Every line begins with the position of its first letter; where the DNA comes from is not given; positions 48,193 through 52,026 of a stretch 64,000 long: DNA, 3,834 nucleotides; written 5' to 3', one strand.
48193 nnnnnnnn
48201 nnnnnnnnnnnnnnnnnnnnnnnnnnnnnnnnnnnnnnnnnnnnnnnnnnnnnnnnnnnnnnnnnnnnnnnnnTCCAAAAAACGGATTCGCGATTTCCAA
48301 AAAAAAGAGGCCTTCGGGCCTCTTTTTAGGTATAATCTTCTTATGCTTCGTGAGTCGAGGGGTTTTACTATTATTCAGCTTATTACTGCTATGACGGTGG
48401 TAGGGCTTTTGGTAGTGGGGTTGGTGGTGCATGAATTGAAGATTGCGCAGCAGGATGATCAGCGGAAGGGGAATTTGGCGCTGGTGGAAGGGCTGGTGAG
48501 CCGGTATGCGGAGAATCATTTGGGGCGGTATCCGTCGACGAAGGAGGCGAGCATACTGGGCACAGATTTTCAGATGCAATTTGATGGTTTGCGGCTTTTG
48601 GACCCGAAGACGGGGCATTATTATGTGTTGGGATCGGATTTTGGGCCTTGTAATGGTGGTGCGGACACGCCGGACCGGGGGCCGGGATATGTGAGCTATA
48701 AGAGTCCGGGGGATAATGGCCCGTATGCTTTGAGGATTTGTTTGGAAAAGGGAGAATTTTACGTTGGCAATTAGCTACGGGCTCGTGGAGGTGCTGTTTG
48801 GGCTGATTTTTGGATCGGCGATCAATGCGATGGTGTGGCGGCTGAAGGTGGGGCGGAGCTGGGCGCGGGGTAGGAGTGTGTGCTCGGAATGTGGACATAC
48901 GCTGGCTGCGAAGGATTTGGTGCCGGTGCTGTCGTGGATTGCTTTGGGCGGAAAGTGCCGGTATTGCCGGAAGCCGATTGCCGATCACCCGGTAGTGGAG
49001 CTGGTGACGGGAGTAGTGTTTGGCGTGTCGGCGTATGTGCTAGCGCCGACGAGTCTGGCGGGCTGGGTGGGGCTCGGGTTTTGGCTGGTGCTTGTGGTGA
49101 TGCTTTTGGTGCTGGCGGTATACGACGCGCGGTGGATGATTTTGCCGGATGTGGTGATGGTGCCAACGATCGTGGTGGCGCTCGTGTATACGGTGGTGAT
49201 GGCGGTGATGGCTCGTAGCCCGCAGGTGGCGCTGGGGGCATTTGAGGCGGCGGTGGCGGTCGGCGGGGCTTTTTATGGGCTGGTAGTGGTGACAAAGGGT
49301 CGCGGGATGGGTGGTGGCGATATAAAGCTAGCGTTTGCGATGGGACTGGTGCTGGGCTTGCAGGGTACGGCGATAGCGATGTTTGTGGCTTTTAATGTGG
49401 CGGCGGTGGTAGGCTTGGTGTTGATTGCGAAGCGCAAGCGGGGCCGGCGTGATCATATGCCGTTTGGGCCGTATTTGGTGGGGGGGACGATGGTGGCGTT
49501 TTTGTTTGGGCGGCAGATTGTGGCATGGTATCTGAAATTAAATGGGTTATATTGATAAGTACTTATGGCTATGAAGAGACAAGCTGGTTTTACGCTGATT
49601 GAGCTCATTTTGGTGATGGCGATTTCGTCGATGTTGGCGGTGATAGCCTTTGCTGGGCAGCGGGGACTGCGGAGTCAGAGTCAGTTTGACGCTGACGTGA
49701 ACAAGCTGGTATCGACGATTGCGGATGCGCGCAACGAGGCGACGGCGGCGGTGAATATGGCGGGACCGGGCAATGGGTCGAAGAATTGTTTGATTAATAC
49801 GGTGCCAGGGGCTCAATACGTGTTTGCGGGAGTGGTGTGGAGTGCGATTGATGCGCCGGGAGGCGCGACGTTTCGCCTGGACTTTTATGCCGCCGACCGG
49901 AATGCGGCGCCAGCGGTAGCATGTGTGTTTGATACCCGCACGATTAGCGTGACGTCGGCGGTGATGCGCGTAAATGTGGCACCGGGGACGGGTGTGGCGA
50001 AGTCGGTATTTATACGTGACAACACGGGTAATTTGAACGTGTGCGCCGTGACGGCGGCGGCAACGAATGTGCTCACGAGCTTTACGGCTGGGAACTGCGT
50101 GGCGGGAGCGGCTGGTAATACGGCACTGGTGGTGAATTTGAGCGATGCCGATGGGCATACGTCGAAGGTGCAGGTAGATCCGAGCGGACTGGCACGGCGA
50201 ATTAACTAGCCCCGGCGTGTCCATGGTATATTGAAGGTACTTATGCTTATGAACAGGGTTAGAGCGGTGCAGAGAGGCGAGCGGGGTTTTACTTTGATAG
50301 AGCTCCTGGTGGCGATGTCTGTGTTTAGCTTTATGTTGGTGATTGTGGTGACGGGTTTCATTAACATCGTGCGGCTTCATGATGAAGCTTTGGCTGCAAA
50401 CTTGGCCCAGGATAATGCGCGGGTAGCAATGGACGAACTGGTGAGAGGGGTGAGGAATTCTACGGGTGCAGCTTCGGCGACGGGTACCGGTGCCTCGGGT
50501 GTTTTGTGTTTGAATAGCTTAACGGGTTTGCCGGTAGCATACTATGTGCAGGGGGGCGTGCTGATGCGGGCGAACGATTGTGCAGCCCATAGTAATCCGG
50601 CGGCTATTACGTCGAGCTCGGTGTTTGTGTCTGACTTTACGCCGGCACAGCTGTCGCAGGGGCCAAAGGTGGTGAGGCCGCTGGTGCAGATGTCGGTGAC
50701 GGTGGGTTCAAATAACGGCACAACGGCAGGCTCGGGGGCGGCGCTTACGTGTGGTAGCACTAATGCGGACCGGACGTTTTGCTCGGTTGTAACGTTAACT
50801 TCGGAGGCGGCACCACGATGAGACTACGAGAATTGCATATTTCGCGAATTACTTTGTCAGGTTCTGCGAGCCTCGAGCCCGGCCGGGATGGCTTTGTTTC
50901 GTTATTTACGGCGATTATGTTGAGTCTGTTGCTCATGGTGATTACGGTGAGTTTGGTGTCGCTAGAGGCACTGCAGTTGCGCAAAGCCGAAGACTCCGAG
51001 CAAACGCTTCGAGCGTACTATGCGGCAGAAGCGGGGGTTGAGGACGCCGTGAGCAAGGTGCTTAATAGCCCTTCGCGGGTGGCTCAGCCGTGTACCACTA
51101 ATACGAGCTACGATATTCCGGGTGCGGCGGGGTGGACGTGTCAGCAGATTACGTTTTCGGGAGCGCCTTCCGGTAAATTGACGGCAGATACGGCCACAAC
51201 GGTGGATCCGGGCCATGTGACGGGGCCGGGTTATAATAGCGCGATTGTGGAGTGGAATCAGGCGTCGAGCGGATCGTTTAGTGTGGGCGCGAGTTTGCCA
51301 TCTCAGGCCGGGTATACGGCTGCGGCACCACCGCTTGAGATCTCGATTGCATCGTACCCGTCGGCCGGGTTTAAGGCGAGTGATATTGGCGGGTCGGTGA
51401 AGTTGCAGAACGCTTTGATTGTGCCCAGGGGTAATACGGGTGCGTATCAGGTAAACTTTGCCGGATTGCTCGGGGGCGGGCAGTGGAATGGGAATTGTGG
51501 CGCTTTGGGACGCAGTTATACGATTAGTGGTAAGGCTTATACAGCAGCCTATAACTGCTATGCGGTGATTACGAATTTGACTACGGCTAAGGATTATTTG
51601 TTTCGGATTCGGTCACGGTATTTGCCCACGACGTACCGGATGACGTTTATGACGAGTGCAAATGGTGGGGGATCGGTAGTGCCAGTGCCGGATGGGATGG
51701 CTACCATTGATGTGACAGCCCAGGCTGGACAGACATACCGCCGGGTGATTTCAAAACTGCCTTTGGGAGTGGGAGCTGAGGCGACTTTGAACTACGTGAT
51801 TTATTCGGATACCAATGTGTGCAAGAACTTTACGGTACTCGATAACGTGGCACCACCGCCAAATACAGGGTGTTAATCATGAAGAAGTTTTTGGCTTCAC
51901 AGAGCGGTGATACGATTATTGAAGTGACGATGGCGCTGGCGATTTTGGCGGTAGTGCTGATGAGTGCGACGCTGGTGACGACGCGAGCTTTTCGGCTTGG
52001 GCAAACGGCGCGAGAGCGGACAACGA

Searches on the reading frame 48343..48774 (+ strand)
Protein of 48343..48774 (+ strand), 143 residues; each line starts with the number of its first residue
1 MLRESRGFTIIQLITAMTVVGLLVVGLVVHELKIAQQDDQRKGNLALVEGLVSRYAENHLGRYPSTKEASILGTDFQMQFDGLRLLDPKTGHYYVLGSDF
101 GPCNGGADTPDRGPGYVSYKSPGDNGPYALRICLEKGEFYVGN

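Call 10: search_protein_families(library=pfam, proteins=[window:48343-48774:+], max_evalue=0.001)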
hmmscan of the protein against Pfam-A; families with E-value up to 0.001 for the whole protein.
window:48343-48774:+ (143 aa): 0 families

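Call 63: search_protein_families(library=pfam, proteins=[window:48343-48774:+], max_evalue=10)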
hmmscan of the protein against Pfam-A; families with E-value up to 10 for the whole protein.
window:48343-48774:+ (143 aa): 2 families
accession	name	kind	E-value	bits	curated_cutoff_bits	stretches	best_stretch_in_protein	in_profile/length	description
PF15232.11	DUF4585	-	0.13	12.7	27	1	85-96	10-21/73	Domain of unknown function (DUF4585)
PF07963.17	N_methyl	-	0.31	11.2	21.2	1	4-27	3-26/27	Prokaryotic N-terminal methylation motif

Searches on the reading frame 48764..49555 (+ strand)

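Call 10: search_protein_families(library=pfam, proteins=[window:48764-49555:+], max_evalue=0.001)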
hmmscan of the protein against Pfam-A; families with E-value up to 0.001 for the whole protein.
window:48764-49555:+ (263 aa): 2 families
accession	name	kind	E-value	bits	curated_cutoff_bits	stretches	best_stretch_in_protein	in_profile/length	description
PF06750.18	A24_N_bact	-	1.4e-23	83.2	23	1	11-91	1-82/84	Bacterial Peptidase A24 N-terminal domain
PF01478.23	Peptidase_A24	-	4.9e-14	53.1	26.5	1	108-218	1-104/104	Type IV leader peptidase family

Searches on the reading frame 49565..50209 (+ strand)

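Call 10: search_protein_families(library=pfam, proteins=[window:49565-50209:+], max_evalue=0.001)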
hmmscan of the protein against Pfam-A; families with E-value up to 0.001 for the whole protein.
window:49565-50209:+ (214 aa): 1 family
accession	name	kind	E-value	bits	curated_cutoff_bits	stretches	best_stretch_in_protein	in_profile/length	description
PF07963.17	N_methyl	-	4.6e-09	35.9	21.2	1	3-29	1-27/27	Prokaryotic N-terminal methylation motif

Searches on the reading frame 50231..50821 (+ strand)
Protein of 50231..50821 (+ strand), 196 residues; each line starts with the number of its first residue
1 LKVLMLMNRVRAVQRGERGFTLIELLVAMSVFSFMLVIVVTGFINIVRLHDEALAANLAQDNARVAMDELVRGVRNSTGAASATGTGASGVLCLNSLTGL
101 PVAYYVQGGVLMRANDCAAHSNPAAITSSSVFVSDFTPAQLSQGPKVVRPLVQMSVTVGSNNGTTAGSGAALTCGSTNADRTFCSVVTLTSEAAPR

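Call 10: search_protein_families(library=pfam, proteins=[window:50231-50821:+], max_evalue=0.001)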
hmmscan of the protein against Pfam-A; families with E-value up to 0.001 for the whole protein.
window:50231-50821:+ (196 aa): 1 family
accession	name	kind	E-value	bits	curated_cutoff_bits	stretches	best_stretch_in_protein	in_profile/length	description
PF07963.17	N_methyl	-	2.4e-08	33.6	21.2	1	15-39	2-26/27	Prokaryotic N-terminal methylation motif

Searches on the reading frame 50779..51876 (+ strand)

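Call 63: search_protein_families(library=pfam, proteins=[window:50779-51876:+], max_evalue=10)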
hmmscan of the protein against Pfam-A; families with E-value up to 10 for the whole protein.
window:50779-51876:+ (365 aa): 2 families
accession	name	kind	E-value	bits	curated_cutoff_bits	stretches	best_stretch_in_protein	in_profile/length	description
PF14341.11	PilX_N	-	0.0017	18.8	25.5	1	38-88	2-51/51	PilX N-terminal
PF16656.11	Pur_ac_phosph_N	-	0.53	11.3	30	1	244-280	45-81/93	Purple acid Phosphatase, N-terminal domain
